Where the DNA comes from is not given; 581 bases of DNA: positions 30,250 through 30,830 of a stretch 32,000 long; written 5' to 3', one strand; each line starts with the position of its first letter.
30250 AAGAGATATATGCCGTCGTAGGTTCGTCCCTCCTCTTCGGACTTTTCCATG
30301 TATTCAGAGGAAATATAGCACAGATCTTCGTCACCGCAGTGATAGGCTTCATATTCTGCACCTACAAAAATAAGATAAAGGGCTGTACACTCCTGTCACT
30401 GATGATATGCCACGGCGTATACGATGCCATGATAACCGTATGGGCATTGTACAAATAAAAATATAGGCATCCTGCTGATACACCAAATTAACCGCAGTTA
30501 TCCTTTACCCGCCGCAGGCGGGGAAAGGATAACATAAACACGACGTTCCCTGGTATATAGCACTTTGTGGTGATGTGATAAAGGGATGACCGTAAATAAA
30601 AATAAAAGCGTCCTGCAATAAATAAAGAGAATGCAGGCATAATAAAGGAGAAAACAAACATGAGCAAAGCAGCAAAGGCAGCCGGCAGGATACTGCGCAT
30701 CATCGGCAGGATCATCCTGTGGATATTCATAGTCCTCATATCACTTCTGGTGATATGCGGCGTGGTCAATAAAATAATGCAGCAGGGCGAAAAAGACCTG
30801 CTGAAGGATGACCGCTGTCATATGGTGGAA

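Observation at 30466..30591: Second, shorter copy of the terminal-inverted-repeat element, carrying a nested GC-rich hairpin and an 11-bp flanking duplication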

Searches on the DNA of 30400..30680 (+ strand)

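Call 6: search_rna_families(source=window, start=30400, end=30680, threshold=evalue, max_evalue=10)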
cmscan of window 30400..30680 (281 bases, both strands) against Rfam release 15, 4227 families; matches with E-value up to 10: 4.
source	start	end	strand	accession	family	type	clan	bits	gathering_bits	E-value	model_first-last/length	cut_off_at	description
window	30514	30608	+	RF01730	Termite-leu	Cis-reg;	-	20.5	51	0.034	1-78/78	no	Termite-leu RNA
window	30401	30548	+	RF02729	JA01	Gene; sRNA;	-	16.6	111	2.3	1-153/153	no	Aggregatibacter sRNA JA01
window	30442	30543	+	RF02905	sRNA41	Gene; sRNA;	-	16.1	45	3.4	1-113/113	no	Archaeal Small RNA 41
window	30598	30618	-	RF02162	XIST_A_REPEAT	Gene; sRNA;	-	11.6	33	8.3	1-37/37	no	XIST RNA A repeat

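Call 45: search_dna_similar(query=window:30464-30593:+, collection=plasmids, mode=distant, max_evalue=1)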
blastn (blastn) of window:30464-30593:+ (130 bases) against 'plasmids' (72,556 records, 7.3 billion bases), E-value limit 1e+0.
No match.
